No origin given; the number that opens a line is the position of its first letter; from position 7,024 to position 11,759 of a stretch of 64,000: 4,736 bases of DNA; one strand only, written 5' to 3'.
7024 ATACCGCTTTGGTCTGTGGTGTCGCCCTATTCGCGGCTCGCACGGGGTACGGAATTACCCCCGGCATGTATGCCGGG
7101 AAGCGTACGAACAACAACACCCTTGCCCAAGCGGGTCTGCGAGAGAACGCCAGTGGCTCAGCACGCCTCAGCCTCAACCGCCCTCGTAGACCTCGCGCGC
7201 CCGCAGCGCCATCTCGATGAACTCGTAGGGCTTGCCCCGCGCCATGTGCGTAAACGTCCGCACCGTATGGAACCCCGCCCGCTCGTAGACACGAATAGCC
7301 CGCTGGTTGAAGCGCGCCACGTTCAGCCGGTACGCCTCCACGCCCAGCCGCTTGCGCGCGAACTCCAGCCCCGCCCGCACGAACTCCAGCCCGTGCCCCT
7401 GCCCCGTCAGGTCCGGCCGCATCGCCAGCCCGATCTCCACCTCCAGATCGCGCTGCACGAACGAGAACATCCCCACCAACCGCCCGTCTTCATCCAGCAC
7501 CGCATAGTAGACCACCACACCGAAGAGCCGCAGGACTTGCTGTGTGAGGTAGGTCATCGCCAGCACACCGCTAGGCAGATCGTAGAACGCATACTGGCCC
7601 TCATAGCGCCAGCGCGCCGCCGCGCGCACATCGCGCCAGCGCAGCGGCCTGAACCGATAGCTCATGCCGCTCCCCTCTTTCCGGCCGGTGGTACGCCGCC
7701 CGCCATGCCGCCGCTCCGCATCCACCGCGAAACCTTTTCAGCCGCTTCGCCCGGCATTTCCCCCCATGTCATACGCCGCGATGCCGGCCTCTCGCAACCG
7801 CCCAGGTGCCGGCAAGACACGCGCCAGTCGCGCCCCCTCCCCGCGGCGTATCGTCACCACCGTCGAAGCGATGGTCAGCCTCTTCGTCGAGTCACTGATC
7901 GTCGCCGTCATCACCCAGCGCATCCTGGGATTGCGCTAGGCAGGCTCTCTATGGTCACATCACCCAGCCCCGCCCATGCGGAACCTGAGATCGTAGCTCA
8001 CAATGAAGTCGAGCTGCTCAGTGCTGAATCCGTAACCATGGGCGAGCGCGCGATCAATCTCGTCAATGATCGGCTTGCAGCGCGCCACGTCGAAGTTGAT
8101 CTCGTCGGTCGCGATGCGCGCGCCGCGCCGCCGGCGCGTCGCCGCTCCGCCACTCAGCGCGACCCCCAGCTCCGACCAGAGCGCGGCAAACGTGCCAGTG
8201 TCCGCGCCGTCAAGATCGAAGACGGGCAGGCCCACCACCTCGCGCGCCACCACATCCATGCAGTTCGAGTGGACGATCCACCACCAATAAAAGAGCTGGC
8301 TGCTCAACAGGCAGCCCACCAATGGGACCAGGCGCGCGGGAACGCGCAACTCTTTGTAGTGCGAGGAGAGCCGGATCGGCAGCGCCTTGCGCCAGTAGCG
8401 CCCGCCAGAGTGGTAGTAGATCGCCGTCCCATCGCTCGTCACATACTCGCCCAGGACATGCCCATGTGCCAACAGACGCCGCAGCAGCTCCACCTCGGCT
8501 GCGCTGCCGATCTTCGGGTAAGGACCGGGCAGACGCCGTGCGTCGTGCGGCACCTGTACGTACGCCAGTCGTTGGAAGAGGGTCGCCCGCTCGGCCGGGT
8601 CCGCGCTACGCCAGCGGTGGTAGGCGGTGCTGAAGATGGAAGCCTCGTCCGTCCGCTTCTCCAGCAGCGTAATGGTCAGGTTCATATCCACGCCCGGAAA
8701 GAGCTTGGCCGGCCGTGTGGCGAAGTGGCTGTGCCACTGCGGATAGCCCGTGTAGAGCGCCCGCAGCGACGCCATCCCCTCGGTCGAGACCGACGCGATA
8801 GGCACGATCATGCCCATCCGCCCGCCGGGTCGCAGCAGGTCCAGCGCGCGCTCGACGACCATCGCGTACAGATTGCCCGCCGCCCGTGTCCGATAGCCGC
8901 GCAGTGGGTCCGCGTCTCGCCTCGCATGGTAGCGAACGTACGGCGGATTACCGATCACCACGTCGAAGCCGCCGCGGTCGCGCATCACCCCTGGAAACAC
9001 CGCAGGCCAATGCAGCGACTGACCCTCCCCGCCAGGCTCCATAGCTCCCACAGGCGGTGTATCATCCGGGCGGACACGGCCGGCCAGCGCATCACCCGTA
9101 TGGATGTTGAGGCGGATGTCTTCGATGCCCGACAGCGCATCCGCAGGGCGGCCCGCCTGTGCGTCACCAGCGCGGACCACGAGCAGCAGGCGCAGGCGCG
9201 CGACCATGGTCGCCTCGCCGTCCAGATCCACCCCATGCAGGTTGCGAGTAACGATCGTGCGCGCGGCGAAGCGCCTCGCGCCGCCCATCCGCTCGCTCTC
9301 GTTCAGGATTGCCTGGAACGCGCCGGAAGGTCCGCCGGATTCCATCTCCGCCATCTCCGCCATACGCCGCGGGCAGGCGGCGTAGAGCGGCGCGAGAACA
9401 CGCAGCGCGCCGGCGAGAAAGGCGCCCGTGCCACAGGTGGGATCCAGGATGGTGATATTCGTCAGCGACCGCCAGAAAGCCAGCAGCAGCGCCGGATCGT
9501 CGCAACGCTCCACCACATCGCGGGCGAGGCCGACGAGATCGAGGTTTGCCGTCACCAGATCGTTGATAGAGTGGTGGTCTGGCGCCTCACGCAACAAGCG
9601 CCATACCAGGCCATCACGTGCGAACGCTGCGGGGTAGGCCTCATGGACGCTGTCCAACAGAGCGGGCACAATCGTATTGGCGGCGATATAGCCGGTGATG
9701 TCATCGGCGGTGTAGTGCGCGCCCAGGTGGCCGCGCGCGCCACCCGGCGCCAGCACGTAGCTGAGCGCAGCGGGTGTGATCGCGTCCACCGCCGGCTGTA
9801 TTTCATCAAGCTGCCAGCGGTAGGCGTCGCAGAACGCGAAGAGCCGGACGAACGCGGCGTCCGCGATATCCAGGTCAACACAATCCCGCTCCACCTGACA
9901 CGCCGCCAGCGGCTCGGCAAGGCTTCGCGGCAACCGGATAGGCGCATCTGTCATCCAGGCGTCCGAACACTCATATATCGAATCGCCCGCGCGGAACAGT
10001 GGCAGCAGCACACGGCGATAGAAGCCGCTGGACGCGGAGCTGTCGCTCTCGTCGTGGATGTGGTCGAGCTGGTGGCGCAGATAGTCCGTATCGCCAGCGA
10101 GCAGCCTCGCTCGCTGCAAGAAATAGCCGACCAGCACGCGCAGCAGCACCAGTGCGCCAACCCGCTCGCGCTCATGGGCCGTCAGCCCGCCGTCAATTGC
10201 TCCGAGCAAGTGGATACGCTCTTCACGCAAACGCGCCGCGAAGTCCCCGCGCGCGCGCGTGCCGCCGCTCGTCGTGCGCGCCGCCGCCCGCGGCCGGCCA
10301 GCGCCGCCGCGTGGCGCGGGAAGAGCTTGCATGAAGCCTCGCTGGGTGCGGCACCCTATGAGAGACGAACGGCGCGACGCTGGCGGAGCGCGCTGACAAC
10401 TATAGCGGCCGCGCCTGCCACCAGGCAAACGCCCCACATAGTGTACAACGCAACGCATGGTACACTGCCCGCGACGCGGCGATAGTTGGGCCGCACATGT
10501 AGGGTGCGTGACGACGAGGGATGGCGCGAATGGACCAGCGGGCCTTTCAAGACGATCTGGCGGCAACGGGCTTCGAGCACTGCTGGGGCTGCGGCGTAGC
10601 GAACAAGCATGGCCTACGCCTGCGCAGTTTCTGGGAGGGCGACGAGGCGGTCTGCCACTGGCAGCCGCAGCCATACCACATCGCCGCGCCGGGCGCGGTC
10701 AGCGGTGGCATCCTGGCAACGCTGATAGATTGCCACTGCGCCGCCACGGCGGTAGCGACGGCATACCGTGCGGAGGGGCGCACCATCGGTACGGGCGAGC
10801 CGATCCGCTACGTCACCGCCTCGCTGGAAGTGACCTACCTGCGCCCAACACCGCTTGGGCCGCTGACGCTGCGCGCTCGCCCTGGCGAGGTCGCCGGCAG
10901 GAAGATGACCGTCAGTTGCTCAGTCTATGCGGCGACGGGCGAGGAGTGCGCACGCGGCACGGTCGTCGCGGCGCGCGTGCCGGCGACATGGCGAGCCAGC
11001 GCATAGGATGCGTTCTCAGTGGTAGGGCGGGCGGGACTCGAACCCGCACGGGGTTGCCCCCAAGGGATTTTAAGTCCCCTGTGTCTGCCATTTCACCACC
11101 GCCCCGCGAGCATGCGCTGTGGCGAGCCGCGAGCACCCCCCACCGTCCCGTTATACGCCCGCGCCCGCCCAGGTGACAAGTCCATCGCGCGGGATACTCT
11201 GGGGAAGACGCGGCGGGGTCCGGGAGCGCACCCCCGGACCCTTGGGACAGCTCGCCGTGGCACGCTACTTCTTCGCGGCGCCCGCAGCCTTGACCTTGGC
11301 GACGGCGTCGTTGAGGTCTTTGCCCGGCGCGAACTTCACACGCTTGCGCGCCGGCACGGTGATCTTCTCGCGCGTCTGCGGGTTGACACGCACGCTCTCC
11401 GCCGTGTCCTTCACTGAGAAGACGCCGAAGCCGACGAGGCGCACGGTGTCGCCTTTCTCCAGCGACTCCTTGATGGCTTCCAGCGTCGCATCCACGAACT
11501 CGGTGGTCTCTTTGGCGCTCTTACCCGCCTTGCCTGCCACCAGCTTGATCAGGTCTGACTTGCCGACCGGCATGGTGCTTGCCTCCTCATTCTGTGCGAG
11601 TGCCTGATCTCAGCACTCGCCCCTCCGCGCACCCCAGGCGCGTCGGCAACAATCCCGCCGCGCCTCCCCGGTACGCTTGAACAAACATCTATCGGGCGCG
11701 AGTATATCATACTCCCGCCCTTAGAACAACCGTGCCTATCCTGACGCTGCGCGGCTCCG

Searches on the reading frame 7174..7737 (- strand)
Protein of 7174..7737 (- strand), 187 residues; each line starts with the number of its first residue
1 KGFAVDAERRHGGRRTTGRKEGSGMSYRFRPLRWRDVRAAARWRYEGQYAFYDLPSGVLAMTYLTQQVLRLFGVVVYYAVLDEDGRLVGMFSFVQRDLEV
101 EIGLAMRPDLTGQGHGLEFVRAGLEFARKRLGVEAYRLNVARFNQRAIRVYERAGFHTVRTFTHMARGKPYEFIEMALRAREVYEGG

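Call 43: search_protein_families(library=pfam, proteins=[window:7174-7737:-], max_evalue=0.001)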
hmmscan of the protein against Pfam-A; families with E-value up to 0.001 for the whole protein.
window:7174-7737:- (187 aa): 4 families
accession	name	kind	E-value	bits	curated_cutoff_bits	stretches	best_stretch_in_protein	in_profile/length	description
PF13302.13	Acetyltransf_3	-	2.4e-13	51.4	25.4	1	29-157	4-138/138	Acetyltransferase (GNAT) domain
PF00583.31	Acetyltransf_1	-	1.2e-12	48.5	20.7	1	77-156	34-116/116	Acetyltransferase (GNAT) family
PF13508.13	Acetyltransf_7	-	1.5e-07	32.1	27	1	78-157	5-83/84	Acetyltransferase (GNAT) domain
PF13673.13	Acetyltransf_10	-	0.00017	22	23.6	1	78-161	33-111/128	Acetyltransferase (GNAT) domain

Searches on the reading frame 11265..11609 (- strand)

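Call 47: search_protein_families(library=pfam, proteins=[window:11265-11609:-], max_evalue=0.001)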
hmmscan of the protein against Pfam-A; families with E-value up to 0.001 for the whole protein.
window:11265-11609:- (114 aa): 2 families
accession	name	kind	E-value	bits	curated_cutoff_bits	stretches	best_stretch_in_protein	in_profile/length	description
PF00216.26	Bac_DNA_binding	-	5.4e-28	97.5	22.4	1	17-103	3-89/90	Bacterial DNA-binding protein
PF18291.6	HU-HIG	-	5.9e-06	26.8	26.2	1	17-106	34-121/125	HU domain fused to wHTH, Ig, or Glycine-rich motif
